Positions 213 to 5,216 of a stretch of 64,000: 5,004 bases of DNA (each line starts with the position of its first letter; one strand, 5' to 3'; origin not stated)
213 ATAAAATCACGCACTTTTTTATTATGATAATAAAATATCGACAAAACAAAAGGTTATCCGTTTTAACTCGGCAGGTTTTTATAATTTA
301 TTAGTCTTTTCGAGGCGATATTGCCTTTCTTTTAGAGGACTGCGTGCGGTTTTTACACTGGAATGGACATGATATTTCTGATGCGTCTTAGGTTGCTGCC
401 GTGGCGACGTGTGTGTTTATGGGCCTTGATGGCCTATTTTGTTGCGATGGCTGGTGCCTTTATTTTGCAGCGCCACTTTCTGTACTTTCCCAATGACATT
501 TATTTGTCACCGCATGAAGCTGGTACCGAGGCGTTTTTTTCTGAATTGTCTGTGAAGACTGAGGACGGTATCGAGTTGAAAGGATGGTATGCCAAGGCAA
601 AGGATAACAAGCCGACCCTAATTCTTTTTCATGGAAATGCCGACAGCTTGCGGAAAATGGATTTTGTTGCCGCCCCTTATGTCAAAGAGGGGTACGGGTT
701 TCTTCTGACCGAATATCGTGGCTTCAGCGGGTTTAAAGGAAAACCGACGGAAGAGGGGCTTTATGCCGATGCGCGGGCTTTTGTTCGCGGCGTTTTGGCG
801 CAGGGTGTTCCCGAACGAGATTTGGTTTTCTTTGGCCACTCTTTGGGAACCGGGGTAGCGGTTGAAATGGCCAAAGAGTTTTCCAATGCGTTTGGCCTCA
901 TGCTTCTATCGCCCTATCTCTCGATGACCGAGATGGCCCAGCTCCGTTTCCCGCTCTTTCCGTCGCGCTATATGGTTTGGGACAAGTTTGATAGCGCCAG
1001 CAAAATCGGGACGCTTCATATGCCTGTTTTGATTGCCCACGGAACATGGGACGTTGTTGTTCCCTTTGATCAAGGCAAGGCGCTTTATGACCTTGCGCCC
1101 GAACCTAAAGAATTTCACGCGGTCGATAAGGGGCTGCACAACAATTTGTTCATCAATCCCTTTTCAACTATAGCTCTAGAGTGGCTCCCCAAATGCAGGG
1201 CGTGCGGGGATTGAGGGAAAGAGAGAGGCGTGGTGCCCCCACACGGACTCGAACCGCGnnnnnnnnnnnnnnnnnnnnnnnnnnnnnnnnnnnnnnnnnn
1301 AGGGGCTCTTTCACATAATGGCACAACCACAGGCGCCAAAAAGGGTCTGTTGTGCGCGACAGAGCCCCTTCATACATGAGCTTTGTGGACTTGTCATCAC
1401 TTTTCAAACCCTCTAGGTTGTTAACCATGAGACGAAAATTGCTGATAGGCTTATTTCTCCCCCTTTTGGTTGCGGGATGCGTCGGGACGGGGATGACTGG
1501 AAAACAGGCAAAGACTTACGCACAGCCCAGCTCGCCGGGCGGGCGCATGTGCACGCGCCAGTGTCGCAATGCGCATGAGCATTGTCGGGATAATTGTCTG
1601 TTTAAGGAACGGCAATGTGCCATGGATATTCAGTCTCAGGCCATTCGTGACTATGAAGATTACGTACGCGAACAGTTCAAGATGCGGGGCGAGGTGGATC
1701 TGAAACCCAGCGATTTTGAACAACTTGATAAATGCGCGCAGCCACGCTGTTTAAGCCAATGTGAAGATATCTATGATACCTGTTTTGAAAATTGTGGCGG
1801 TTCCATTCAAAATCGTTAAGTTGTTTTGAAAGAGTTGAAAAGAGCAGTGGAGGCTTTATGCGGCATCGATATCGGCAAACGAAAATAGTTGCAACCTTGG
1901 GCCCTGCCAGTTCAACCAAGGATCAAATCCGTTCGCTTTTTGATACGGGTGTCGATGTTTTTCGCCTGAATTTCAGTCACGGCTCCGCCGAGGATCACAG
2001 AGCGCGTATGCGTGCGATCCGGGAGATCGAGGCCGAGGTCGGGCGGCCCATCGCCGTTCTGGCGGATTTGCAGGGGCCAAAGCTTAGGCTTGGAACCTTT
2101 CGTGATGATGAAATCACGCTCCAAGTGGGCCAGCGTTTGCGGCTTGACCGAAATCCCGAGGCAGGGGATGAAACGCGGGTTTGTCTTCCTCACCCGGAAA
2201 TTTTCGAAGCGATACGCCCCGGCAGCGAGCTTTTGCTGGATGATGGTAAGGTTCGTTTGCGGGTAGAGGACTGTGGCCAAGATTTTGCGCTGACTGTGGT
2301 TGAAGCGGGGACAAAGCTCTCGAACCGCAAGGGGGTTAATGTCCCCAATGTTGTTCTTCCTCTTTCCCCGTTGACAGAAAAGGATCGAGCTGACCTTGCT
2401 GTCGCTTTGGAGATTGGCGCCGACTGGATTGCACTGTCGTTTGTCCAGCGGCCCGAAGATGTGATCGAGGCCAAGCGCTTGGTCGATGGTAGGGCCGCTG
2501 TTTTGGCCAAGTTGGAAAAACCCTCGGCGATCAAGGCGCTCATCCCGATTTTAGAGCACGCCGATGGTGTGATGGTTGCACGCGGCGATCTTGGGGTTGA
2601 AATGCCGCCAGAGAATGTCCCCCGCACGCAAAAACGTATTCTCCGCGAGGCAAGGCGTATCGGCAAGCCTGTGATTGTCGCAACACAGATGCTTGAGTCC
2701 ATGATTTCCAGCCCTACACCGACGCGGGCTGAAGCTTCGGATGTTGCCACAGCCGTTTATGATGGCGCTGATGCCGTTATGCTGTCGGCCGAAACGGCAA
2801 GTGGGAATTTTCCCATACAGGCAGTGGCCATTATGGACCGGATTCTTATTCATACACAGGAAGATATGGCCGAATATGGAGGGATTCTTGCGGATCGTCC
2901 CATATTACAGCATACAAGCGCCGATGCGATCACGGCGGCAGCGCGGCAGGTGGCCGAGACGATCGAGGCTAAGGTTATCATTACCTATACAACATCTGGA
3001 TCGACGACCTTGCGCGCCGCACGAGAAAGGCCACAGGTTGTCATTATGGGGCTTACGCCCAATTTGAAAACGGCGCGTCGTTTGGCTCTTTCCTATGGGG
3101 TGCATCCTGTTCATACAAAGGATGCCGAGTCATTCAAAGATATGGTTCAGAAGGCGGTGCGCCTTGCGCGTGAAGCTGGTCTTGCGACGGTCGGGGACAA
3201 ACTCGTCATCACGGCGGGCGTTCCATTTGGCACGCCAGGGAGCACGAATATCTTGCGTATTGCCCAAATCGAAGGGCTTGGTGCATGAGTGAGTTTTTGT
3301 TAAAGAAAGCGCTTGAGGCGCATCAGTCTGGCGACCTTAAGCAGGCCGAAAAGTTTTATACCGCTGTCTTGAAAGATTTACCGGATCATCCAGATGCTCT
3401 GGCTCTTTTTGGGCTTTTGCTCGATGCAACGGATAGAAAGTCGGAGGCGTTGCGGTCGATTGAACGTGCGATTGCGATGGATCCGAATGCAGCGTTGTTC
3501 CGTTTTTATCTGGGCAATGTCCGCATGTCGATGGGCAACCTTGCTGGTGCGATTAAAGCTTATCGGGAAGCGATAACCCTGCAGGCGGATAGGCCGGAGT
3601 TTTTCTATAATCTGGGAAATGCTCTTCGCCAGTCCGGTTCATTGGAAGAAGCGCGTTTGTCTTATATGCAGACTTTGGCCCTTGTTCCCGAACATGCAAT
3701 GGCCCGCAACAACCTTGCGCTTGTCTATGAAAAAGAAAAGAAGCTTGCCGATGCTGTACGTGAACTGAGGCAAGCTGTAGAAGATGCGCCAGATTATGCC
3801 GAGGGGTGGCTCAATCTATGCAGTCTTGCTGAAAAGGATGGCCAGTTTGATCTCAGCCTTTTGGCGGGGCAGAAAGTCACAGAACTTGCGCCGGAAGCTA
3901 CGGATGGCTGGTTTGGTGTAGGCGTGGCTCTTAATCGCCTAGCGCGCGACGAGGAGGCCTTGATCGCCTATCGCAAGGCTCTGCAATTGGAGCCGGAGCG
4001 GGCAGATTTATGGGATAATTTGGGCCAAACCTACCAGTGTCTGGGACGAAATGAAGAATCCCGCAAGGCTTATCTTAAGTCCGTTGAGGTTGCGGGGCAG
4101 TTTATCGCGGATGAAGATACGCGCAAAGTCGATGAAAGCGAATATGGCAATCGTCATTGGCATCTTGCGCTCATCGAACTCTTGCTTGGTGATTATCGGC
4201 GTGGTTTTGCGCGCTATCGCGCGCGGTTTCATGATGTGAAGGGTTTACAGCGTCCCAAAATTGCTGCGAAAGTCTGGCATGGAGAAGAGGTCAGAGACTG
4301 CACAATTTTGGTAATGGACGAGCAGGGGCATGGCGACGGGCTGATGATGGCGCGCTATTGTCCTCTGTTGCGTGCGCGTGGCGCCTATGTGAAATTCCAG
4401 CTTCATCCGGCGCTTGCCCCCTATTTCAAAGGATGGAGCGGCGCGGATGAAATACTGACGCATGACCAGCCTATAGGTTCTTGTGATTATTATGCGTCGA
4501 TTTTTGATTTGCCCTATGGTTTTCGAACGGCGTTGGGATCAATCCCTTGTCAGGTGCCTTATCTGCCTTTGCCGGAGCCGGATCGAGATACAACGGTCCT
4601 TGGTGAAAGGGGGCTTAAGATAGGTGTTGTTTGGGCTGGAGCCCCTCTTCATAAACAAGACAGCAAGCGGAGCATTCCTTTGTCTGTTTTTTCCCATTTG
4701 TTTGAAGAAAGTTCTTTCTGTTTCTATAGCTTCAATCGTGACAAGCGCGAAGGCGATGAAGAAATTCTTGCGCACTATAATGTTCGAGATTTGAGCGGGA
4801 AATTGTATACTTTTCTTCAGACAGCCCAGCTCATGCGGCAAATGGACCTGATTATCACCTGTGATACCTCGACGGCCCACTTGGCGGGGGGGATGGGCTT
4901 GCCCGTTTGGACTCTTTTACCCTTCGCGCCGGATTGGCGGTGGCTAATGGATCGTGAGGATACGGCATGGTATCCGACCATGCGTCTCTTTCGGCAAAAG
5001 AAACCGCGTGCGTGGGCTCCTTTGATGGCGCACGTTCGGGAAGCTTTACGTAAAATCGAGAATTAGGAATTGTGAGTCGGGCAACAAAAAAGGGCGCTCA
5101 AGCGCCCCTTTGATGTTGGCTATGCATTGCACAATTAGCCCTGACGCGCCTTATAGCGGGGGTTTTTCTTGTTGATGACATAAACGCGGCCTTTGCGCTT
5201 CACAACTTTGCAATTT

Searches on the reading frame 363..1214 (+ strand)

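Call 13: search_protein_families(library=pfam, proteins=[window:363-1214:+], max_evalue=0.0001)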
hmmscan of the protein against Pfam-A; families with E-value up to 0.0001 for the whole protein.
window:363-1214:+ (283 aa): 4 families
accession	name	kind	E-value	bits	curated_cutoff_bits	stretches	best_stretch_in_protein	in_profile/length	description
PF12146.15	Hydrolase_4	-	3.7e-16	59.6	27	1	82-192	3-117/239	Serine aminopeptidase, S33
PF00561.26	Abhydrolase_1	-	1.3e-08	35.3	25.8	1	84-184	1-102/245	alpha/beta hydrolase fold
PF12697.13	Abhydrolase_6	-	1.2e-06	29.8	26.3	1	86-200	1-109/217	Alpha/beta hydrolase family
PF02230.22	Abhydrolase_2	-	3.1e-05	24.4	23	0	139-242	92-179/217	Phospholipase/Carboxylesterase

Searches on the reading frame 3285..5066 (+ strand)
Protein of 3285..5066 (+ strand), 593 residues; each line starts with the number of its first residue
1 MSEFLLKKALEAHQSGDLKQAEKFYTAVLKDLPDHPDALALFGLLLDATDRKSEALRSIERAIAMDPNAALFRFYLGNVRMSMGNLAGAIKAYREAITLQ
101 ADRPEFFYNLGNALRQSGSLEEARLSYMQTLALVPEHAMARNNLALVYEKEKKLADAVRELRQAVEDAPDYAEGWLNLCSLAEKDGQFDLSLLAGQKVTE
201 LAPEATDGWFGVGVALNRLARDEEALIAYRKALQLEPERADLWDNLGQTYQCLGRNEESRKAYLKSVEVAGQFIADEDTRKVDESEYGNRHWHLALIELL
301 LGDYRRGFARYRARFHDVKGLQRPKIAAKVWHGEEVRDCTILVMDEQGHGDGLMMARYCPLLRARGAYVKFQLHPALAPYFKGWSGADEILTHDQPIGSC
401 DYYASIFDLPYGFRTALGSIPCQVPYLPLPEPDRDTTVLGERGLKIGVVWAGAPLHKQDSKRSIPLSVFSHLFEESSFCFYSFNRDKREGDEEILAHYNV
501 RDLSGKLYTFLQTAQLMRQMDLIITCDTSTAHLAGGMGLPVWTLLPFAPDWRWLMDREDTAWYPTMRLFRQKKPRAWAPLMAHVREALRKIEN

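Call 13: search_protein_families(library=pfam, proteins=[window:3285-5066:+], max_evalue=0.0001)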
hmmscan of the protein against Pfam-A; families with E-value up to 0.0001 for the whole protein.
window:3285-5066:+ (593 aa): 15 families
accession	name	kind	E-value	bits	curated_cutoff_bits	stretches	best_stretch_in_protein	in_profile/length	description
PF07719.23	TPR_2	-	8.3e-32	107.1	27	0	72-100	3-31/34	Tetratricopeptide repeat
PF13414.12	TPR_11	-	1.7e-29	101.7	26.8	3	77-114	1-38/42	TPR repeat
PF13181.12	TPR_8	-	7.3e-26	88.5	25.7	0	240-270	1-31/34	Tetratricopeptide repeat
PF00515.34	TPR_1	-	3.4e-25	87.2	27.8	0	74-100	5-31/34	Tetratricopeptide repeat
PF13431.12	TPR_17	-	3.1e-24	83.6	24.4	0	228-260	1-33/34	Tetratricopeptide repeat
PF13432.12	TPR_16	-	4e-21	75.5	32.7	2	108-171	1-64/65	Tetratricopeptide repeat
PF13428.12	TPR_14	-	4.7e-18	64.3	23.5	0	143-180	6-43/44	Tetratricopeptide repeat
PF14559.12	TPR_19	-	2.6e-17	63.3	25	1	13-70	2-60/68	Tetratricopeptide repeat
PF13424.12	TPR_12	-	1.2e-15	57.8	30.1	0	108-166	7-73/77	Tetratricopeptide repeat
PF23914.1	TPR_CcmH_CycH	-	1.2e-12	48.4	42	0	75-159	55-142/158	Cytochrome c-type biogenesis protein H TPR domain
PF13371.12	TPR_9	-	1.8e-09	37.9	35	0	52-104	11-63/73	Tetratricopeptide repeat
PF13374.12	TPR_10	-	3.6e-09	36.8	27.5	0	244-269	6-31/42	Tetratricopeptide repeat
PF13176.12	TPR_7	-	4.5e-09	36.1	27.9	0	243-267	2-26/36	Tetratricopeptide repeat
PF24575.1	TPR_Slam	-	2.1e-06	28.6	35.2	0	68-124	45-101/104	Surface lipoprotein assembly modifier, N-terminal TPR repeats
PF13174.12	TPR_6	-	1.7e-05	25.6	26.3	0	144-170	6-32/33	Tetratricopeptide repeat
